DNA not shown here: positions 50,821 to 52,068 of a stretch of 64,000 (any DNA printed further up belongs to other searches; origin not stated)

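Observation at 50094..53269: Extracytoplasmic redox module: ApbE flavin transferase, bis-haem ferric-reductase-like membrane protein, Ca-binding-repeat proteins and a divergent VKOR homolog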

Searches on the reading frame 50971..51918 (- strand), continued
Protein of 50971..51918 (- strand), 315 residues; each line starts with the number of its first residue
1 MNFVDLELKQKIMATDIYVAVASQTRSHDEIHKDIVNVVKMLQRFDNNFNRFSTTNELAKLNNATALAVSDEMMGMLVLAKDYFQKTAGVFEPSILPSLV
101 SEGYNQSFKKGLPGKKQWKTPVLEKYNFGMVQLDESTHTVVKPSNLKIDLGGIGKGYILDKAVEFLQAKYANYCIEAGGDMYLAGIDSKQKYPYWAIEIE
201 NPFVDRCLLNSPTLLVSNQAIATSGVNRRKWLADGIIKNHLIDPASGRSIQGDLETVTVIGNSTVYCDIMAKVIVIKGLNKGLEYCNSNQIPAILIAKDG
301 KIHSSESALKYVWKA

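Call 48: find_encoding_contigs(protein=P0082, flank=6000, max_places=1)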
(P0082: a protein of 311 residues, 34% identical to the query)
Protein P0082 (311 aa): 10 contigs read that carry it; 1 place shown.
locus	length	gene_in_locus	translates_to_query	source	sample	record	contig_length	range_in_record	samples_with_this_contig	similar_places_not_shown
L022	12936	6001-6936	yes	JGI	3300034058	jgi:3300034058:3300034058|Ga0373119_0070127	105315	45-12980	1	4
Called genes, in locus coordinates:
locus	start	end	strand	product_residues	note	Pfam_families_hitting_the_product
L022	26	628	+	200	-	PF00702:Hydrolase, PF13419:HAD_2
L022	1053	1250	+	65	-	-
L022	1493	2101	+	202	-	-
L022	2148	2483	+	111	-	-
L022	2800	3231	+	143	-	PF06210:DUF1003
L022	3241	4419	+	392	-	PF00871:Acetate_kinase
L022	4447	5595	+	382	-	PF00970:FAD_binding_6, PF08022:FAD_binding_8, PF00175:NAD_binding_1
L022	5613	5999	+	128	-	-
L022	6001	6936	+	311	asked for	PF02424:ApbE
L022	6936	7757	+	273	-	PF18884:TSP3_bac (faint), PF01794:Ferric_reduct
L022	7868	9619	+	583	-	PF00364:Biotin_lipoyl (faint)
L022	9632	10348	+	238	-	PF00005:ABC_tran, PF02463:SMC_N, PF13304:AAA_21 (faint)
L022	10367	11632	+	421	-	PF12704:MacB_PCD, PF02687:FtsX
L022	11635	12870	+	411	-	PF12704:MacB_PCD, PF02687:FtsX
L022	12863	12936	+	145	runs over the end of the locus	PF01047:MarR, PF12802:MarR_2, PF13463:HTH_27, PF22381:Staph_reg_Sar_Rot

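Call 54: search_solved_structures(query=window:50971-51918:-, show_alignments=5, max_evalue=1e-15)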
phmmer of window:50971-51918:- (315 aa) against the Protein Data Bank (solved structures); distinct sequences matched with E-value up to 1e-15: 6.
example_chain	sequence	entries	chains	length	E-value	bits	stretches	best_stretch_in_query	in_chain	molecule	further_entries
6nxi_A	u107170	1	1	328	1.3e-22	83.7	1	40-300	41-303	FAD:protein FMN transferase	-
7esa_A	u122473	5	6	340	2.3e-21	79.6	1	54-306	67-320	FAD:protein FMN transferase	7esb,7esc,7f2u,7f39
6nxj_A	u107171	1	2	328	3.3e-21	79.1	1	40-300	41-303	FAD:protein FMN transferase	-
1vrm_A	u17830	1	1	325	1.1e-20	77.4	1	7-273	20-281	hypothetical protein TM1553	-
4xdt_A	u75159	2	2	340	5e-16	62.1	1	19-305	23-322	FAD:protein FMN transferase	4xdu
5mgy_H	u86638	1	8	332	8.7e-16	61.3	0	38-302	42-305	FAD:protein FMN transferase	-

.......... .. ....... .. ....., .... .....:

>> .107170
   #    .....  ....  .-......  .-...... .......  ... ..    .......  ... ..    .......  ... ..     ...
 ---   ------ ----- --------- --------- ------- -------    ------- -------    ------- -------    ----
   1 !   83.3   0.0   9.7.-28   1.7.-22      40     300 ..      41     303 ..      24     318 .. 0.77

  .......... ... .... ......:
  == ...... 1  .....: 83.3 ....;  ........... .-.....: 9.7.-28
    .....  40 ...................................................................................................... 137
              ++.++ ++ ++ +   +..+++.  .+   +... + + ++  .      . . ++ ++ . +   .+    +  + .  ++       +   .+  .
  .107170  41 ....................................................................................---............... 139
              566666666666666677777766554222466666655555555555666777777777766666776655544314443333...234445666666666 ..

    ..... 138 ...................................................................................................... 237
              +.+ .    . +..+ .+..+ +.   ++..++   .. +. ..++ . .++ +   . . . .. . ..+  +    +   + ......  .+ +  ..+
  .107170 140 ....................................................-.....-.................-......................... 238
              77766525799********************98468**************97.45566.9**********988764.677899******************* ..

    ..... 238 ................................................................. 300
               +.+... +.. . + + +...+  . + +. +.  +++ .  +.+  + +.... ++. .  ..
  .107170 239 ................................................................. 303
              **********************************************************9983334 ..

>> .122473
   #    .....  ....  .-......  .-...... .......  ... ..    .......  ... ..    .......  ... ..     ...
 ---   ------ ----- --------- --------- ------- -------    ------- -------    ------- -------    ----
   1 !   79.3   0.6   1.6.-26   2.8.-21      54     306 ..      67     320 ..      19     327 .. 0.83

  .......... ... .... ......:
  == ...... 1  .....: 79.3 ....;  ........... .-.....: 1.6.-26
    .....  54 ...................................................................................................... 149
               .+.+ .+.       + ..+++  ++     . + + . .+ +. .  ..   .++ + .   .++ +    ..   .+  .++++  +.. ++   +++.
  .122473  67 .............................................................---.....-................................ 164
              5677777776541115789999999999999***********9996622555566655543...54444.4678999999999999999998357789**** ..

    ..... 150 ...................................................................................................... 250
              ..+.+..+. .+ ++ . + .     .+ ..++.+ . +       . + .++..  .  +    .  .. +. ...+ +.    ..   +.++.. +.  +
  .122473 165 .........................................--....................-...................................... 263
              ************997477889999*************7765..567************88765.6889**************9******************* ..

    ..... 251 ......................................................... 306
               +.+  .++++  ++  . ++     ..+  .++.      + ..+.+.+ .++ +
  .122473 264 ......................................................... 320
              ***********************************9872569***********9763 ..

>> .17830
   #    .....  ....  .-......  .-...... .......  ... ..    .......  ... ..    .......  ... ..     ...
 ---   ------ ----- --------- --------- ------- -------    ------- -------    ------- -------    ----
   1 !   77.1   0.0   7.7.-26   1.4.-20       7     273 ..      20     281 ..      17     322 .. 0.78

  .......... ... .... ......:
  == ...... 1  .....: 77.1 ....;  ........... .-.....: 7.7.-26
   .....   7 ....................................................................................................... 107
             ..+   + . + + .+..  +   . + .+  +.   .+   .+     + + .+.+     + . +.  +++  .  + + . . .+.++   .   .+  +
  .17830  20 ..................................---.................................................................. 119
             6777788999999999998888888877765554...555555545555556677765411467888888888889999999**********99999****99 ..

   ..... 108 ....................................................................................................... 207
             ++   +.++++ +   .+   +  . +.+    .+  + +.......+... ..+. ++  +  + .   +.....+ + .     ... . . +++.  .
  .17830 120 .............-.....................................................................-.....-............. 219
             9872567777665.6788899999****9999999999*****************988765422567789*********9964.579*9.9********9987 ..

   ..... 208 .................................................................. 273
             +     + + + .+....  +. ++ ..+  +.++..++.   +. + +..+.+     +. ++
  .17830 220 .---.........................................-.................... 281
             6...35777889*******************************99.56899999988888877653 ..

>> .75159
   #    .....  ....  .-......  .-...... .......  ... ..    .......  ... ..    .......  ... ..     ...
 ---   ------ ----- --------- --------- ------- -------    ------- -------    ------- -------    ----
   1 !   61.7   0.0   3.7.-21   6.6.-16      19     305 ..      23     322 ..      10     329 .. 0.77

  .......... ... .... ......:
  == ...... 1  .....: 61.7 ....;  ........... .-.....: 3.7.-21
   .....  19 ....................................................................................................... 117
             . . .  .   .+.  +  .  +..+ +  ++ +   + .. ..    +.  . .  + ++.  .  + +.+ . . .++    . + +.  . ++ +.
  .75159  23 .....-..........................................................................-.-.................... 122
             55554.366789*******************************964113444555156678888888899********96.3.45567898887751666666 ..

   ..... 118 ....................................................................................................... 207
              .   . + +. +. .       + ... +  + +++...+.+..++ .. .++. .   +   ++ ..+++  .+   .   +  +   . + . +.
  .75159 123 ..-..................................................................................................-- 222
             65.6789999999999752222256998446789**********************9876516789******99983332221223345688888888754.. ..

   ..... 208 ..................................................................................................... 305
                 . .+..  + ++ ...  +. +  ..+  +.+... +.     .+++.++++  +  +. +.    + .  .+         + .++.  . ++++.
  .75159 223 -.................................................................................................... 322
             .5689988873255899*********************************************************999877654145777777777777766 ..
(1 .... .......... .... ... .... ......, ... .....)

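Call 82: search_protein_families(library=pfam, proteins=[L018:6899-7477:+, L019:6953-7648:+, L019:4406-5971:+, L022:4447-5595:+, L022:6936-7757:+, L020:6923-7855:+], max_evalue=0.01)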
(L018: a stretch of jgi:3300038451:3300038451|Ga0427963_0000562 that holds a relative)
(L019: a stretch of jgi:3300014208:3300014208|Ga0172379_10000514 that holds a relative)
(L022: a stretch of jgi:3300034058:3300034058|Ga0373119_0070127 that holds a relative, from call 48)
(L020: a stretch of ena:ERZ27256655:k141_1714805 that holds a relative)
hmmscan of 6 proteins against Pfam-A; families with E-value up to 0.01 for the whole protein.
L018:6899-7477:+ (192 aa): 1 family
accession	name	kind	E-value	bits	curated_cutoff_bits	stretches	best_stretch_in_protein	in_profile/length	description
PF01794.25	Ferric_reduct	-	1.4e-07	32.1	28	1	15-135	2-119/121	Ferric reductase like transmembrane component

L019:6953-7648:+ (231 aa): 0 families

L019:4406-5971:+ (521 aa): 4 families
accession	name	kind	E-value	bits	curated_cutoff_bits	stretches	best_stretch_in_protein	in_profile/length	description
PF00175.26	NAD_binding_1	-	1.3e-10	42.3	22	1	122-230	1-108/109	Oxidoreductase NAD-binding domain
PF00970.30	FAD_binding_6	-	1.6e-07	32.1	21.1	1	17-110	4-97/99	Oxidoreductase FAD-binding domain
PF08022.18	FAD_binding_8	-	0.00014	22.4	22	1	31-108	18-106/109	FAD-binding domain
PF22290.1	DmmA-like_N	-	0.0022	18.8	33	0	107-172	9-70/124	Dimethylamine monooxygenase subunit DmmA-like, N-terminal domain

L022:4447-5595:+ (382 aa): 4 families
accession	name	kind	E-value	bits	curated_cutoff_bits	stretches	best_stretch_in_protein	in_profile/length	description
PF00175.26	NAD_binding_1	-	3.3e-11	44.2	22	1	113-220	1-108/109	Oxidoreductase NAD-binding domain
PF00970.30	FAD_binding_6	-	8.5e-11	42.5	21.1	1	11-102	7-98/99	Oxidoreductase FAD-binding domain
PF08022.18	FAD_binding_8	-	1.8e-09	38.1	22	1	10-88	6-83/109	FAD-binding domain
PF08030.17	NAD_binding_6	-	0.00028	21.4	22.2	1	111-176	4-77/156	Ferric reductase NAD binding domain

L022:6936-7757:+ (273 aa): 2 families
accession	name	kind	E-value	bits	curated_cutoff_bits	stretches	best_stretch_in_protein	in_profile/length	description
PF01794.25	Ferric_reduct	-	2.2e-08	34.6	28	1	110-231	2-120/121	Ferric reductase like transmembrane component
PF18884.5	TSP3_bac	-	9e-08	32.3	25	1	59-80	1-22/22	Bacterial TSP3 repeat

L020:6923-7855:+ (310 aa): 1 family
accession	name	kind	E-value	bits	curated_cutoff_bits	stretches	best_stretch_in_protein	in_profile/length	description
PF18884.5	TSP3_bac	-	2.1e-10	40.7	25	2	32-54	1-22/22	Bacterial TSP3 repeat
